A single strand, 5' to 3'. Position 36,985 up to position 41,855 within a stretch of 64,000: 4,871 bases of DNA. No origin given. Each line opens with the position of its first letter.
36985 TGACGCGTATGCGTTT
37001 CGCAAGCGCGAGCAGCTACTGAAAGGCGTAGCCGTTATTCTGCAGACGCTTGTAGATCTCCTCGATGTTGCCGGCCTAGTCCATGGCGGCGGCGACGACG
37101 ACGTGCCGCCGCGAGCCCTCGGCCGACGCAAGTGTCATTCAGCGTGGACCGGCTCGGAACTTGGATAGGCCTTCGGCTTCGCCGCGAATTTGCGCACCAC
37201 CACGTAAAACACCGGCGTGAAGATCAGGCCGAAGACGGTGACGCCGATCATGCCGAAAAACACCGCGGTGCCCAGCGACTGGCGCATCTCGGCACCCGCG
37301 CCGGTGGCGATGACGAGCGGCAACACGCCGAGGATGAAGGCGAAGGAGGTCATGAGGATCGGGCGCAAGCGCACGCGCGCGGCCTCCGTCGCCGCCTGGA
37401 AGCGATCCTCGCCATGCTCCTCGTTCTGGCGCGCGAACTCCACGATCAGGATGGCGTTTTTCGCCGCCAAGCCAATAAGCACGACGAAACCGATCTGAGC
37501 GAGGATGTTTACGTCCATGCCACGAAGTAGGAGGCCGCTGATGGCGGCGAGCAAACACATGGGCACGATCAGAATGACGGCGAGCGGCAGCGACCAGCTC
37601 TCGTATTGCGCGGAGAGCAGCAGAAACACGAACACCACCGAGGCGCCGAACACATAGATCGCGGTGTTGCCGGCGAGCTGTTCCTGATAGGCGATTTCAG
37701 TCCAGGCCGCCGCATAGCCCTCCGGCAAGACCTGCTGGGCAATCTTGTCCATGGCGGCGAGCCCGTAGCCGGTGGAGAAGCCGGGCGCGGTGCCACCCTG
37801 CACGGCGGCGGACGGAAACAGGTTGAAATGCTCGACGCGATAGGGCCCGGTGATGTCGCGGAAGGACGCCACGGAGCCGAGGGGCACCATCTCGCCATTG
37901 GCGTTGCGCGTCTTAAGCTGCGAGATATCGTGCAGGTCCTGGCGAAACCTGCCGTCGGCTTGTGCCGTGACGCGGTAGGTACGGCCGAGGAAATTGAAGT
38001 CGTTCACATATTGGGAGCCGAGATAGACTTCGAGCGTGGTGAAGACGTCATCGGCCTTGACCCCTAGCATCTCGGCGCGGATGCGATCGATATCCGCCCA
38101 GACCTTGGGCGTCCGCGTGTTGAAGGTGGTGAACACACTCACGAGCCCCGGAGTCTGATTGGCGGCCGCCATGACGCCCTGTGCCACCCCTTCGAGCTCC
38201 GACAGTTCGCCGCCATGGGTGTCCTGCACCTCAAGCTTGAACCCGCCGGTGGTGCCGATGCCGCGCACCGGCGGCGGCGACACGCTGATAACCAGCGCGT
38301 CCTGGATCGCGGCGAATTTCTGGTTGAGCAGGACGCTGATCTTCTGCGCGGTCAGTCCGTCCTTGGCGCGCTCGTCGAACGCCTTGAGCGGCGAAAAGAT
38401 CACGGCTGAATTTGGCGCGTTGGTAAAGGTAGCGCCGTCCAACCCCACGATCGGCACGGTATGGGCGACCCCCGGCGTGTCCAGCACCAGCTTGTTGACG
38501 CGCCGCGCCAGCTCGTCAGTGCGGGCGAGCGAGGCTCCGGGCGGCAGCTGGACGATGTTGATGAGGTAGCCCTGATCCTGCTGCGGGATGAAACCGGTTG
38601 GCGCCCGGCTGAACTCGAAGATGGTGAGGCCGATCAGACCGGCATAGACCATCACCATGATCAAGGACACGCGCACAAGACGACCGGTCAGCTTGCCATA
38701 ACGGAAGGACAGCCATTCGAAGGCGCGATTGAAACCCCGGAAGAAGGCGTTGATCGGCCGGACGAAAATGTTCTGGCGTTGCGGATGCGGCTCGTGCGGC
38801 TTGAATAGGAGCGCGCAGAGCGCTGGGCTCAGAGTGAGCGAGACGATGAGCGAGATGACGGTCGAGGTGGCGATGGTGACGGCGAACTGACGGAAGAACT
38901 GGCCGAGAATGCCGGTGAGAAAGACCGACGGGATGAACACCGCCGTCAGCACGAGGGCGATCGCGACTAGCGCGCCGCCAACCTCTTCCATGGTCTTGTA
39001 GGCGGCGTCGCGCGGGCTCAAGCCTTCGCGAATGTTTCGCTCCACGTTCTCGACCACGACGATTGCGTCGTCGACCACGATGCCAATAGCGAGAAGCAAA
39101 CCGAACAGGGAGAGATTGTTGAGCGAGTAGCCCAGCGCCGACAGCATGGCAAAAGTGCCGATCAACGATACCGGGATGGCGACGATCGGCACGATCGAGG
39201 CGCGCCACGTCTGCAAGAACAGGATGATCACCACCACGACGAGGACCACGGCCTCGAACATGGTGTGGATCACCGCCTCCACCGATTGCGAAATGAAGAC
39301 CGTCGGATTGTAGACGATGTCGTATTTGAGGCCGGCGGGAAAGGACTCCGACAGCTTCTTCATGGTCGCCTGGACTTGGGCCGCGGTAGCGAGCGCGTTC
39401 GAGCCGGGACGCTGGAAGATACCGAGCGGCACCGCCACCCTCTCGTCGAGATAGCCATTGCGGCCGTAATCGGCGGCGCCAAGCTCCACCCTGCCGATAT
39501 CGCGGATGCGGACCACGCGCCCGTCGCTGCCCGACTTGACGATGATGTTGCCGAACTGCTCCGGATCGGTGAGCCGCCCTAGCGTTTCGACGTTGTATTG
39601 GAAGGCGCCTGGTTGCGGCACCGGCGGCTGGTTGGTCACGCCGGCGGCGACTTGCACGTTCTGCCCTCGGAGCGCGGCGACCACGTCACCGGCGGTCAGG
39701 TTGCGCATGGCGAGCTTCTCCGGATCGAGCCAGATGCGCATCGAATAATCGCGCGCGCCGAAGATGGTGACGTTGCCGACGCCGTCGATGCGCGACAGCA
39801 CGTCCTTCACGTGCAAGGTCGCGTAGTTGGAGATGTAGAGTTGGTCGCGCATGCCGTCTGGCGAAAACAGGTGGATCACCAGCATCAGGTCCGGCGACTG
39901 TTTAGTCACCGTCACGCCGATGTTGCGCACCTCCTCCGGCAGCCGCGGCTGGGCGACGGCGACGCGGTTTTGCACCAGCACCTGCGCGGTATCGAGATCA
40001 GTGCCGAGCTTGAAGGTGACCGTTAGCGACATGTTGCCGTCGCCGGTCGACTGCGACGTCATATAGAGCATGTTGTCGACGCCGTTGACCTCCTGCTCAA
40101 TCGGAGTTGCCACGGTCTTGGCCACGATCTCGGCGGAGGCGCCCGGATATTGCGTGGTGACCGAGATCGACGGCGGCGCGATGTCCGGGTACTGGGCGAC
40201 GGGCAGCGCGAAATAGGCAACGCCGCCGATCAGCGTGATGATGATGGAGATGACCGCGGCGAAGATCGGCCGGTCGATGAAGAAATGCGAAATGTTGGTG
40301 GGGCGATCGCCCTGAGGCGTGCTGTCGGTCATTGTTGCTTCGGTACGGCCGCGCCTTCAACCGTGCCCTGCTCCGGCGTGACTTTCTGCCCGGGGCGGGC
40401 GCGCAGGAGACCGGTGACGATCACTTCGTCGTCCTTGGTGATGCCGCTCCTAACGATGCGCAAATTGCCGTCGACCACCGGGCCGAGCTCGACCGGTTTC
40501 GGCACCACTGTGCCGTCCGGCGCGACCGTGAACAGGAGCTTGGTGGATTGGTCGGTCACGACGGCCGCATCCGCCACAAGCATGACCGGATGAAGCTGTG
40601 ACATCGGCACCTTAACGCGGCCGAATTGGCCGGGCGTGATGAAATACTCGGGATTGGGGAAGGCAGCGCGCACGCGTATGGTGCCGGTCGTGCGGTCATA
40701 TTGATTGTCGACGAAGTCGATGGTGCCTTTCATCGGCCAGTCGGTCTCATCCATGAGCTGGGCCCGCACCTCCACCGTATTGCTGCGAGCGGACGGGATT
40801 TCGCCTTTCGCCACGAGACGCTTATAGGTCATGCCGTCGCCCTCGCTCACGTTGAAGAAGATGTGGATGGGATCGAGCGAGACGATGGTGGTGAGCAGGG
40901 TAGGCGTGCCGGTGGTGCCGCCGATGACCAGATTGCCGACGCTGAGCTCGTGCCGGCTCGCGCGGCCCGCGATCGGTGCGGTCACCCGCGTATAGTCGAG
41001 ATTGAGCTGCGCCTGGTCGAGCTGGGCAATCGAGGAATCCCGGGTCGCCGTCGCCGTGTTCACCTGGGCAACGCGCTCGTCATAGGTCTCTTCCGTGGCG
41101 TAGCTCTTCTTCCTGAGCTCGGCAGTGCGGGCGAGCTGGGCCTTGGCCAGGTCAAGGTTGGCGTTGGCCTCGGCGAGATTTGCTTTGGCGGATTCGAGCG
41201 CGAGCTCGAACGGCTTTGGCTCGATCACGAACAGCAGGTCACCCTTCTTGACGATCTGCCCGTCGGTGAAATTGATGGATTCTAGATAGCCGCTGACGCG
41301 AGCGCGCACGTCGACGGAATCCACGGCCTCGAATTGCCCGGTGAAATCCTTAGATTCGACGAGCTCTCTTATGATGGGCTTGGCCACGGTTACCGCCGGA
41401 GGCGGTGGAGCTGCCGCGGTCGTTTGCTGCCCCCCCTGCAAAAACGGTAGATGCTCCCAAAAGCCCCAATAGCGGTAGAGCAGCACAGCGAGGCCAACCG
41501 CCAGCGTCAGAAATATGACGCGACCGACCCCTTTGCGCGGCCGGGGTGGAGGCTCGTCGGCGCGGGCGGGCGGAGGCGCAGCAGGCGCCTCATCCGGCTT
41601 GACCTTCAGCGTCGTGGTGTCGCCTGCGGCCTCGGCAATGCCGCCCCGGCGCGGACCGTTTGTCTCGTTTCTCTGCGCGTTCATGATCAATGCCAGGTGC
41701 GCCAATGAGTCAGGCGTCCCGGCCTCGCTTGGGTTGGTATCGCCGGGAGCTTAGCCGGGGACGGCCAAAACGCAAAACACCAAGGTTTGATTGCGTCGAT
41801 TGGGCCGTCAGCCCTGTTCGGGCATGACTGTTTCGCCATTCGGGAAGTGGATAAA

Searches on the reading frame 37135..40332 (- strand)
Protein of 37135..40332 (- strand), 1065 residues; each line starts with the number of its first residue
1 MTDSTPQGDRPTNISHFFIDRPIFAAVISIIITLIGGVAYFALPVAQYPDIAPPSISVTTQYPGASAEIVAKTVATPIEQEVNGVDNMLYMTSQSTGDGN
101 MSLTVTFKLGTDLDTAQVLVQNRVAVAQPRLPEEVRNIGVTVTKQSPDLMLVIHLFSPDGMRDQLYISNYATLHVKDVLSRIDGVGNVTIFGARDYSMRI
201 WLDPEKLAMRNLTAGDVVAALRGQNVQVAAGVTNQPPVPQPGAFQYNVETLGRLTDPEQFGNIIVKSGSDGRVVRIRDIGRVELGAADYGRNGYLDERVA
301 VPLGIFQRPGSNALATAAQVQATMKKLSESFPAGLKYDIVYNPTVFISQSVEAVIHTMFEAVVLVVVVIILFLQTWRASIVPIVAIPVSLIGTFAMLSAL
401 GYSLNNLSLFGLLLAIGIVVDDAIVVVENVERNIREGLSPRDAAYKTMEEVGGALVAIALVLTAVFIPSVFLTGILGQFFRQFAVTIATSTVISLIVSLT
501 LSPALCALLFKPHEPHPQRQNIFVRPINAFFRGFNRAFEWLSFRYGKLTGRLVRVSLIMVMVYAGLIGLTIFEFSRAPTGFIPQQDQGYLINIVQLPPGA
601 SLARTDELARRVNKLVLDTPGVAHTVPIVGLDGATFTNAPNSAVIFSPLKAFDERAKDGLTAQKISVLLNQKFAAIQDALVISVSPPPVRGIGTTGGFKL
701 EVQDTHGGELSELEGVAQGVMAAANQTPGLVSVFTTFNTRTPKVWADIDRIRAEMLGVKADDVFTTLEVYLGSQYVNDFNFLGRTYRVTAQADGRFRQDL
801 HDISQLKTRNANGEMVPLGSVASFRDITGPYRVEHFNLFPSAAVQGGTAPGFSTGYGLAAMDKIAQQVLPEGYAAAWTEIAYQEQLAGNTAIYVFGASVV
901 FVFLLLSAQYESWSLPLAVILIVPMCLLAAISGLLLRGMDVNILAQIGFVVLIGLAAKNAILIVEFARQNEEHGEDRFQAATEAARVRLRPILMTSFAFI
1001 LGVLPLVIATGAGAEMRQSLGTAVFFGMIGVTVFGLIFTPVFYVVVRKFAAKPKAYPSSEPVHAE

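Call 59: search_protein_families(library=pfam, proteins=[window:37135-40332:-], max_evalue=0.001)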
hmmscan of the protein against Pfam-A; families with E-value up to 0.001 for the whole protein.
window:37135-40332:- (1065 aa): 3 families
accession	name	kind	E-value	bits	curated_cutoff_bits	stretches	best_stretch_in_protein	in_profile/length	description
PF00873.25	ACR_tran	-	0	1138.9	28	1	14-1047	1-1021/1021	AcrB/AcrD/AcrF family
PF03176.21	MMPL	-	6.4e-17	61.9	20.5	2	357-520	146-313/333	MMPL family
PF02355.23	SecD_SecF_C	-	1.1e-06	28.6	20.5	1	352-500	32-181/189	Protein export membrane protein SecD/SecF, C-terminal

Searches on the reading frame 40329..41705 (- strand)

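Call 82: search_protein_families(library=pfam, proteins=[window:40329-41705:-], max_evalue=0.0001)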
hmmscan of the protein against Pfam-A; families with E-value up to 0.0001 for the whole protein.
window:40329-41705:- (458 aa): 3 families
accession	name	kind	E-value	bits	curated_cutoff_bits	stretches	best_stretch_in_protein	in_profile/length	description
PF16576.10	HlyD_D23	-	8.9e-14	51.7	30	1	130-361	19-213/214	Barrel-sandwich domain of CusB or HlyD membrane-fusion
PF13533.13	Biotin_lipoyl_2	-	1.5e-08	34.7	29.8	1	133-162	3-32/32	Biotin-lipoyl like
PF13437.12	HlyD_3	-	1.9e-08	35.4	22.2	0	241-354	2-101/106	HlyD family secretion protein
